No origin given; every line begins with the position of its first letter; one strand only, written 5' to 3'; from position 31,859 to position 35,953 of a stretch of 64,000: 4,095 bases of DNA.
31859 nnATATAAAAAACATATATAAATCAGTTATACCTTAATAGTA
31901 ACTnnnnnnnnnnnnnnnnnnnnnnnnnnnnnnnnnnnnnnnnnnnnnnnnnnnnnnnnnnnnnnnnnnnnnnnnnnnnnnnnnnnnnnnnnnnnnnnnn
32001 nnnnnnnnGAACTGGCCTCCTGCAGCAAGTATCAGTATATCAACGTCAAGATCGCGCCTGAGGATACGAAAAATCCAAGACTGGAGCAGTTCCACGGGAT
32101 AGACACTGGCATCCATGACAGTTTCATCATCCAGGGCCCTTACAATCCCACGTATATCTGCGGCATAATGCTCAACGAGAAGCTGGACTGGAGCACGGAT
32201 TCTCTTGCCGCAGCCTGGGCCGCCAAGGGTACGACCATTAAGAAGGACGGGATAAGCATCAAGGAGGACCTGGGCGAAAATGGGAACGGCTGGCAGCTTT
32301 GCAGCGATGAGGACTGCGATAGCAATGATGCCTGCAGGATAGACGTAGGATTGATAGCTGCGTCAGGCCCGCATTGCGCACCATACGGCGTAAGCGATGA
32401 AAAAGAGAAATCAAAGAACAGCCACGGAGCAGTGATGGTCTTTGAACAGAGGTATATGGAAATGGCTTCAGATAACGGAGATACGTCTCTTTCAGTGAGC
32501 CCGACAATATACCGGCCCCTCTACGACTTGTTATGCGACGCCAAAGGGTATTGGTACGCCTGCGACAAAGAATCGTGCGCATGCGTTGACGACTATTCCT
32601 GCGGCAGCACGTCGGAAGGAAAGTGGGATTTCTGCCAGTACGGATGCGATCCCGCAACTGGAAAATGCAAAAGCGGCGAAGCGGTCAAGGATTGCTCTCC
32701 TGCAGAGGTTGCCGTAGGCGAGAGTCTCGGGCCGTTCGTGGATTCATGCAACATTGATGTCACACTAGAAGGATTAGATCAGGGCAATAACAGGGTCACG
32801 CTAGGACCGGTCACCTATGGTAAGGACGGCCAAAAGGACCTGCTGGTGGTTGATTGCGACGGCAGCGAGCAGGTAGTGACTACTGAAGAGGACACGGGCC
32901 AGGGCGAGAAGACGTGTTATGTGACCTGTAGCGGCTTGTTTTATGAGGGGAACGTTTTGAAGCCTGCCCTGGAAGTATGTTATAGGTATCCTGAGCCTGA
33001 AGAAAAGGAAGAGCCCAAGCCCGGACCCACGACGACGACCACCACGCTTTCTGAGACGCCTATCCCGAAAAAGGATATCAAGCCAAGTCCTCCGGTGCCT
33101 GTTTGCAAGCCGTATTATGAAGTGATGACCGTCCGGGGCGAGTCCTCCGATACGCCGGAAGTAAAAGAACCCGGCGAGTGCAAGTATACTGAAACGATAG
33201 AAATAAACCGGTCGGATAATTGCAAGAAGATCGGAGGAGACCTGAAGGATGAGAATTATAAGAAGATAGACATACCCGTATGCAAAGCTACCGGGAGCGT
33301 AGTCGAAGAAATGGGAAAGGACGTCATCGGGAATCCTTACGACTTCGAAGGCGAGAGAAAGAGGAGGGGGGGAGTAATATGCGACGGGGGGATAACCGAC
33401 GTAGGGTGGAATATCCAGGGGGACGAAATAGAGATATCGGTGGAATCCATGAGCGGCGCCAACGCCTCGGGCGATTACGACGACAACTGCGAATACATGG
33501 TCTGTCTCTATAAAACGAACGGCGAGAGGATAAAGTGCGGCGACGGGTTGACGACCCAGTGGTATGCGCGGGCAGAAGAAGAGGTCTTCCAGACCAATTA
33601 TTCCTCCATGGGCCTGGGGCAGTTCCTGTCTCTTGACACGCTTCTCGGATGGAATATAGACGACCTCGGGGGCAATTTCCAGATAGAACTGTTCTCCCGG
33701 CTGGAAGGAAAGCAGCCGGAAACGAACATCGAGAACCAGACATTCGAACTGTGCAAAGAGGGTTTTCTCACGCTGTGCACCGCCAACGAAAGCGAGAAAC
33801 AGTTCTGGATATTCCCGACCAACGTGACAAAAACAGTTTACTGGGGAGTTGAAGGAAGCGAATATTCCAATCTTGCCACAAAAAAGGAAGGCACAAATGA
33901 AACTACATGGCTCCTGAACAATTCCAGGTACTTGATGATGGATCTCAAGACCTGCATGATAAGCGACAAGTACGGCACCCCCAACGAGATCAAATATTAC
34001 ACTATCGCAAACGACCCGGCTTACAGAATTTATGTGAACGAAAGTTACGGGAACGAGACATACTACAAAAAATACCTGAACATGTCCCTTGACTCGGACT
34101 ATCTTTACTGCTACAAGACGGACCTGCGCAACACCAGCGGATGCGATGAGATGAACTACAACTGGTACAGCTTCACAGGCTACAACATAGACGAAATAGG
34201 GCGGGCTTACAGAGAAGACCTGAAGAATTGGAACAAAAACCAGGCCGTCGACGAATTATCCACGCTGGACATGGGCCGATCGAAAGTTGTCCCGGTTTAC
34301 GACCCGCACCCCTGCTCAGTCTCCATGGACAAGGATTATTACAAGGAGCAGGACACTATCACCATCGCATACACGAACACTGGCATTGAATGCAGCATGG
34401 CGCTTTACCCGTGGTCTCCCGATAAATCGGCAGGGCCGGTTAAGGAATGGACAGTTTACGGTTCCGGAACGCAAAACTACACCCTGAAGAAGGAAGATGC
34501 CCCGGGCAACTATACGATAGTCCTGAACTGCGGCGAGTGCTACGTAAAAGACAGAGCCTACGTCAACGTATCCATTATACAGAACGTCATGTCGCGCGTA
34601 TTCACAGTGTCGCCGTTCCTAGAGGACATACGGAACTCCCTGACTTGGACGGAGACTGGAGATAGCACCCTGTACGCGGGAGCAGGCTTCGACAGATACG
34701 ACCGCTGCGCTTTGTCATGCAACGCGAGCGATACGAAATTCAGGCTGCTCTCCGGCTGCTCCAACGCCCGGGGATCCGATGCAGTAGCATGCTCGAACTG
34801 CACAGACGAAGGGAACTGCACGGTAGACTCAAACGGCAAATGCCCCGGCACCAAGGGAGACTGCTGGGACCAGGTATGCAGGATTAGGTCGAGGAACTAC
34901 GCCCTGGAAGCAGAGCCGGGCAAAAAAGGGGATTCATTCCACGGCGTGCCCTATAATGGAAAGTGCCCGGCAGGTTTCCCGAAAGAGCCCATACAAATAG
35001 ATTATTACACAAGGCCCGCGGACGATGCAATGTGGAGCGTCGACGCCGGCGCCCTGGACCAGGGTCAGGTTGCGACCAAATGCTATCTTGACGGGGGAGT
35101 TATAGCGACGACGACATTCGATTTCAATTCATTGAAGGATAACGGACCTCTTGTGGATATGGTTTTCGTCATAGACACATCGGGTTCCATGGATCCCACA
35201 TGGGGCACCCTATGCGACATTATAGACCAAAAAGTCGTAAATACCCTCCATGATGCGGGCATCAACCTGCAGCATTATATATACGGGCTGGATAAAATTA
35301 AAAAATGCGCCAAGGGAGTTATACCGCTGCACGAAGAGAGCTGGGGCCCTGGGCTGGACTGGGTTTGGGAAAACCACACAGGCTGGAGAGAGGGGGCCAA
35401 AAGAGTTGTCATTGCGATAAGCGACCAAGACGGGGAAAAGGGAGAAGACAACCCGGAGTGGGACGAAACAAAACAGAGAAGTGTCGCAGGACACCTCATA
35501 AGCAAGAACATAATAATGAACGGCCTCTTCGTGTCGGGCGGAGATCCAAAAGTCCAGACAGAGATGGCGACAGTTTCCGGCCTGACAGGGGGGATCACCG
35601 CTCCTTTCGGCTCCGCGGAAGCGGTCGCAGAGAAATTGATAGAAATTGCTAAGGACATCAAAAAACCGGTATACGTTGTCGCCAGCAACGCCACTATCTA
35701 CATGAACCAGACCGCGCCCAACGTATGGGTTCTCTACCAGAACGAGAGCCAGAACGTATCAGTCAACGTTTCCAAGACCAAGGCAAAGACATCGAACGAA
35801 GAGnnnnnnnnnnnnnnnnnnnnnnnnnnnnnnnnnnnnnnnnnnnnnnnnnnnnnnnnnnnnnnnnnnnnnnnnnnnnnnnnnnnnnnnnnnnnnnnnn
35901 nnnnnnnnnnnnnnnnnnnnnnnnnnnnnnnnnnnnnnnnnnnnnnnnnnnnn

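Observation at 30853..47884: Cell-envelope island: giant vWA surface protein, five tandem paralogous membrane proteins, Cys-rich modules, SPFH and pilin-like proteins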

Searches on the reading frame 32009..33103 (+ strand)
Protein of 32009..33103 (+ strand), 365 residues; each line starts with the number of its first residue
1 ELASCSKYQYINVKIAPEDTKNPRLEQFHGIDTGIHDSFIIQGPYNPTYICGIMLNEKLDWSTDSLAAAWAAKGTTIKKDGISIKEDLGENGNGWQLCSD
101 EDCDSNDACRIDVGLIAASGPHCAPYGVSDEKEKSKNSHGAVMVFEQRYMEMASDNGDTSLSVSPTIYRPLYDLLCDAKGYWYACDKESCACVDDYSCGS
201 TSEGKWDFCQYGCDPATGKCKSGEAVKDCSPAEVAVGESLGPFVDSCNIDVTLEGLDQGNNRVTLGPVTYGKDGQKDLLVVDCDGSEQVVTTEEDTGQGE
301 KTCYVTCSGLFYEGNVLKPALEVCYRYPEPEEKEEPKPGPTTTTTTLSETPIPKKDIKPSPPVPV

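Call 27: search_protein_families(library=pfam, proteins=[window:32009-33103:+], max_evalue=1)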
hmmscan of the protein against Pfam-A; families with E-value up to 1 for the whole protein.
window:32009-33103:+ (365 aa): 1 family
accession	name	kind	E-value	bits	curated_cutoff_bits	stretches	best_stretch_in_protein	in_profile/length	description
PF09204.15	Colicin_immun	-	0.084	13.9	22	1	143-188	20-68/88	Bacterial self-protective colicin-like immunity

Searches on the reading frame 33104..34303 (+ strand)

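Call 27: search_protein_families(library=pfam, proteins=[window:33104-34303:+], max_evalue=1)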
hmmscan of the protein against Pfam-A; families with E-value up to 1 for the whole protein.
window:33104-34303:+ (400 aa): 1 family
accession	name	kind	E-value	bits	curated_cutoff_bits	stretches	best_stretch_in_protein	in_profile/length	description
PF09226.17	Endonuc-HincII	-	0.00028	20.7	23.7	1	260-379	97-219/247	Restriction endonuclease HincII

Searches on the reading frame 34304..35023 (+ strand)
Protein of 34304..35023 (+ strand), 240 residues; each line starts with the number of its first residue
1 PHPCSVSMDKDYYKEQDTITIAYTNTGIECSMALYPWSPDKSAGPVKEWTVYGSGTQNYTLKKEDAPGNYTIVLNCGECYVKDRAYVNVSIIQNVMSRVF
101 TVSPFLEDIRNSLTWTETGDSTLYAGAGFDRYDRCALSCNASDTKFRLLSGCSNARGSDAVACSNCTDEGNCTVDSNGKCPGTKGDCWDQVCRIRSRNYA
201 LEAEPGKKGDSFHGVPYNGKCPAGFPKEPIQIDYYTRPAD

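Call 27: search_protein_families(library=pfam, proteins=[window:34304-35023:+], max_evalue=1)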
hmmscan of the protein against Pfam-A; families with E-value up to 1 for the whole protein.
window:34304-35023:+ (240 aa): 1 family
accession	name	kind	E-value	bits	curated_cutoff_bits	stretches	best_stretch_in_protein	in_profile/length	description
PF24874.1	Piezo_THU9_anchor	-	0.24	11.2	28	1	88-118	140-170/238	Piezo, THU9 and anchor domain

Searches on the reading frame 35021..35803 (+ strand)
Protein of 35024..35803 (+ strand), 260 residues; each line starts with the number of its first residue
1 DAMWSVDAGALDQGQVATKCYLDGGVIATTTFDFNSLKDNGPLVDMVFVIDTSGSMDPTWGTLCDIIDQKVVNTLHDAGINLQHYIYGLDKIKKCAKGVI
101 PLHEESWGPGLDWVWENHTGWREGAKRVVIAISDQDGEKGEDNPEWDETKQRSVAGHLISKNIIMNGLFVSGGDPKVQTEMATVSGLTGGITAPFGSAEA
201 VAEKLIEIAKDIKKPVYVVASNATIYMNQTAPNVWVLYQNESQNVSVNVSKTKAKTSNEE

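Call 27: search_protein_families(library=pfam, proteins=[window:35024-35803:+], max_evalue=1)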
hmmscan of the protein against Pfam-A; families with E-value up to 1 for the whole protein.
window:35024-35803:+ (260 aa): 2 families
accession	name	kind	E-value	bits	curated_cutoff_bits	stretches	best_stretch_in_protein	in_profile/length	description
PF00092.34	VWA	-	0.011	16.4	23.8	1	45-58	1-14/174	von Willebrand factor type A domain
PF13519.12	VWA_2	-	0.096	13.8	27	1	46-65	1-26/107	von Willebrand factor type A domain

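Call 71: search_solved_structures(query=A5, max_evalue=1)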
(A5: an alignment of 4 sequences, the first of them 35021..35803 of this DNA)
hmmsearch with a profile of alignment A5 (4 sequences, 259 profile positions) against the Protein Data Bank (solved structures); distinct sequences matched with E-value up to 1: 28.
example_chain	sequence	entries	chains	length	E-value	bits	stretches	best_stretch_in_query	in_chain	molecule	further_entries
1dgq_A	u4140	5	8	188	0.00026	23.9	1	38-184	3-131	LEUKOCYTE FUNCTION ASSOCIATED ANTIGEN-1 | Integrin alpha-L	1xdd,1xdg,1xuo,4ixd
7kc3_C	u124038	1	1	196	0.00034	23.5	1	40-244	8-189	Integrin alpha-L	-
3e2m_A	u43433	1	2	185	0.00058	22.7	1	39-170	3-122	Integrin alpha-L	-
1rd4_A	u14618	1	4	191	0.00071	22.4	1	40-184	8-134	Integrin alpha-L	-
1lfa_A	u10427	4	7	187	0.00074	22.4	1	40-184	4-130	CD11A | LEUKOCYTE ADHESION GLYCOPROTEIN | I-DOMAIN FRAGMENT OF LFA-1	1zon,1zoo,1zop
4rck_A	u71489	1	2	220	0.00092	22.1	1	42-233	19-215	Hypothetical membrane spanning protein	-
7kc5_A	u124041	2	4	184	0.0012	21.7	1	40-169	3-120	Integrin alpha-L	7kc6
1cqp_A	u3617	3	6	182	0.0018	21.2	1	40-170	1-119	ANTIGEN CD11A (P180) | Integrin alpha-L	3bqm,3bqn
3eoa_I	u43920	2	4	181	0.0036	20.1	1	40-159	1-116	Integrin alpha-L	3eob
3f74_A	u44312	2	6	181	0.0048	19.7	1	40-159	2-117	Integrin alpha-L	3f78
1t0p_A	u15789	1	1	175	0.0072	19.2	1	40-159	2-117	Integrin alpha-L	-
3bn3_A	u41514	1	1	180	0.0076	19.1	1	42-159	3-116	Integrin alpha-L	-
1mq9_A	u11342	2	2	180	0.0084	18.9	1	40-159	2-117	Integrin alpha-L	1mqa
3tcx_B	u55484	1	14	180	0.0092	18.8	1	42-160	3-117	Integrin alpha-L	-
5e6r_A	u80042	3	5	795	0.011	18.6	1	39-245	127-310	Integrin alpha-L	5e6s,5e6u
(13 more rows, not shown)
